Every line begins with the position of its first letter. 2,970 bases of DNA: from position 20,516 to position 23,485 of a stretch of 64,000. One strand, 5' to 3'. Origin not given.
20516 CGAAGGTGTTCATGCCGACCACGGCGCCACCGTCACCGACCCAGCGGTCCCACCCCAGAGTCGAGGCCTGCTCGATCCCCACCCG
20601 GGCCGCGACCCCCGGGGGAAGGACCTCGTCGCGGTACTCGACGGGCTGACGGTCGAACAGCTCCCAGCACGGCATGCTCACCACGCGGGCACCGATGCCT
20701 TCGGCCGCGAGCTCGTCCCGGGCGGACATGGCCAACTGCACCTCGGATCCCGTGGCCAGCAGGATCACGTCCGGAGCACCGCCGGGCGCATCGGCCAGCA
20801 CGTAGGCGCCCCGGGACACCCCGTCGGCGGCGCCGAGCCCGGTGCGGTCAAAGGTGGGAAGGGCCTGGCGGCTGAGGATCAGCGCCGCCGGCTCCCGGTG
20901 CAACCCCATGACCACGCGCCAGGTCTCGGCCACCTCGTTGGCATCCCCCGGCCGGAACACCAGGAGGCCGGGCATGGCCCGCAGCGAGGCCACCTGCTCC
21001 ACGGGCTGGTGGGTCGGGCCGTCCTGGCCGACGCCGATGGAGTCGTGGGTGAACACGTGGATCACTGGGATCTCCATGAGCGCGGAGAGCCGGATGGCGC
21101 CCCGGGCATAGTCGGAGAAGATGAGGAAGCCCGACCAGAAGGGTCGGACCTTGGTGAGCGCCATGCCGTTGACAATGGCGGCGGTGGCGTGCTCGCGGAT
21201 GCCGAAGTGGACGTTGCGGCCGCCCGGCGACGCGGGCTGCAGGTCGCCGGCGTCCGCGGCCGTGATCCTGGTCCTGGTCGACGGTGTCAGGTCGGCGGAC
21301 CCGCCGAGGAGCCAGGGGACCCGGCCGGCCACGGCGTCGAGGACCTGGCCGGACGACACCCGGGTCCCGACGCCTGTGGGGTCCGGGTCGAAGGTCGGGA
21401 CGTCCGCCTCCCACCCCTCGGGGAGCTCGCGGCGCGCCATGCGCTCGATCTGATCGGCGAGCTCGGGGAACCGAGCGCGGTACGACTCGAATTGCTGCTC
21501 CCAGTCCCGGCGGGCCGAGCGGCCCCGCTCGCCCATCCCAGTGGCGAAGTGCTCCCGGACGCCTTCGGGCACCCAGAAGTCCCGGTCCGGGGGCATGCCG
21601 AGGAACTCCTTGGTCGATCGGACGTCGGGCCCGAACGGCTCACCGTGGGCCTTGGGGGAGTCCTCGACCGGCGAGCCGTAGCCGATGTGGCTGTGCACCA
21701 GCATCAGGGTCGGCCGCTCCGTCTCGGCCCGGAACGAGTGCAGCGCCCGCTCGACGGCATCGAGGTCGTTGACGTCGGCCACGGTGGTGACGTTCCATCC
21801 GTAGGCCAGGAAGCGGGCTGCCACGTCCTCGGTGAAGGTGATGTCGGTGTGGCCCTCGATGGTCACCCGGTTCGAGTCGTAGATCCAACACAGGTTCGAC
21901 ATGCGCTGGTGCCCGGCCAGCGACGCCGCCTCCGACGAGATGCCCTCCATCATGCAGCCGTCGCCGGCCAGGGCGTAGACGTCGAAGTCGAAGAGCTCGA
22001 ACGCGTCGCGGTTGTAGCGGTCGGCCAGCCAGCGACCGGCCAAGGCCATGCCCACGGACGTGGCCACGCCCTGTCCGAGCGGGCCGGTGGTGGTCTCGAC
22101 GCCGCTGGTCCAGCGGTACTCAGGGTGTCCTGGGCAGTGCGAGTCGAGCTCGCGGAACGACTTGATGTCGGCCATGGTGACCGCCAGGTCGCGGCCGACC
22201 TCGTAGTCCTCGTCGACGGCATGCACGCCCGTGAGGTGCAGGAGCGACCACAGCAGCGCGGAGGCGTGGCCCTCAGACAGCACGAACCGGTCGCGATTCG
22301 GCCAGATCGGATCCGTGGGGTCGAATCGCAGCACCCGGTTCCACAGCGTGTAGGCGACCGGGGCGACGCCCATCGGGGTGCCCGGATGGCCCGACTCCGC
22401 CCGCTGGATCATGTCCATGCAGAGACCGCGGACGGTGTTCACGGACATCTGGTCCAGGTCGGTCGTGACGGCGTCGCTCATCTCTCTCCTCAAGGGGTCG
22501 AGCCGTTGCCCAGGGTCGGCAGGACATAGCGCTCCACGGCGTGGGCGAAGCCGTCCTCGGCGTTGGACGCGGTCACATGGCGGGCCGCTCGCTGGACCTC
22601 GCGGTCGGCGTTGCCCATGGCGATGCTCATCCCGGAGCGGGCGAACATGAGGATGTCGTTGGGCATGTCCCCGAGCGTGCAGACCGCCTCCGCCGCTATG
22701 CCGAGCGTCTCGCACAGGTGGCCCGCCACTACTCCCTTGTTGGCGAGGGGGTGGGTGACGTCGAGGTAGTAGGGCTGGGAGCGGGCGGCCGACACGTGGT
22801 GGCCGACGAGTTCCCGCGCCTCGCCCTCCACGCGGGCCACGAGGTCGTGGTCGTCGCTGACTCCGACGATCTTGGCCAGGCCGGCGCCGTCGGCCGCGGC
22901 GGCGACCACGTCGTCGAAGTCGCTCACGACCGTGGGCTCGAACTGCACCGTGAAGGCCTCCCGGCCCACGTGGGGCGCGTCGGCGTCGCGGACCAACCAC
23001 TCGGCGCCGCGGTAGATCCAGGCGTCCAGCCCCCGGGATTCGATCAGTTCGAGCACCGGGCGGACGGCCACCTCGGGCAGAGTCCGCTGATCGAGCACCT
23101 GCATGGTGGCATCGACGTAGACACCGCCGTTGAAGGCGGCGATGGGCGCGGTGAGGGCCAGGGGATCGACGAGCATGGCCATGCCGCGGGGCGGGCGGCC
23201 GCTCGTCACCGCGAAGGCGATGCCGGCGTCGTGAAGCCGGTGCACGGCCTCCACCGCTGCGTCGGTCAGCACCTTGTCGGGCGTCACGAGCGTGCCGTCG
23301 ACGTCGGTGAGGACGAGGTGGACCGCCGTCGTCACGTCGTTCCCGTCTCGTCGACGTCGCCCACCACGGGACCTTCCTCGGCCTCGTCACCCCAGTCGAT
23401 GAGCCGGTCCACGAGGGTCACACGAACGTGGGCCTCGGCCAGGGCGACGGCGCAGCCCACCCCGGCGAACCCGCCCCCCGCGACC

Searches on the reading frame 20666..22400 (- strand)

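Call 36: search_protein_families(library=pfam, proteins=[window:20666-22400:-], max_evalue=0.0001)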
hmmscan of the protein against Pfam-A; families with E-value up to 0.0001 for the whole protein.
window:20666-22400:- (578 aa): 4 families
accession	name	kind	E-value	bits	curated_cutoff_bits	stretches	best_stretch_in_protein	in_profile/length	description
PF00456.26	Transketolase_N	-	2.4e-114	382.2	22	1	1-327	20-334/334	Transketolase, thiamine diphosphate binding domain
PF02779.29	Transket_pyr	-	4e-46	157.3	27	1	345-515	4-173/174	Transketolase, pyrimidine binding domain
PF22613.1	Transketolase_C_1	-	1.4e-14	54.7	27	1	531-578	1-47/113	Transketolase-like TK C-terminal domain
PF02780.25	Transketolase_C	-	5.7e-08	33.2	25.9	1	542-578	9-45/124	Transketolase, C-terminal domain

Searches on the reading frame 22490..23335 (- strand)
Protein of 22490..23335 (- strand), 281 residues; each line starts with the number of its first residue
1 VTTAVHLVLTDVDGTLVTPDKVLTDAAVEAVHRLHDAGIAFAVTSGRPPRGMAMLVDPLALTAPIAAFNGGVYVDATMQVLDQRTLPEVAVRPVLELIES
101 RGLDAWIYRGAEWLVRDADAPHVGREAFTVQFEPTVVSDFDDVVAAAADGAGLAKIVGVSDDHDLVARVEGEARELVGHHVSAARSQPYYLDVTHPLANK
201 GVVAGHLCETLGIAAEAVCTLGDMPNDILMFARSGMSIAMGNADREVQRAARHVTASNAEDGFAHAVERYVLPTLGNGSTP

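Call 36: search_protein_families(library=pfam, proteins=[window:22490-23335:-], max_evalue=0.0001)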
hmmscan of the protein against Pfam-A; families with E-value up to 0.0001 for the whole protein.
window:22490-23335:- (281 aa): 3 families
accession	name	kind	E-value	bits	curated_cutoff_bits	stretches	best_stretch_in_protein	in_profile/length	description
PF08282.18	Hydrolase_3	-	1e-52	179.9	20.9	1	8-266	1-254/255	haloacid dehalogenase-like hydrolase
PF05116.19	S6PP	-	1.1e-10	41.9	20.3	1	180-253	146-220/247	Sucrose-6F-phosphate phosphohydrolase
PF00702.32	Hydrolase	-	6.5e-05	23.8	26.4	0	7-235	3-191/191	haloacid dehalogenase-like hydrolase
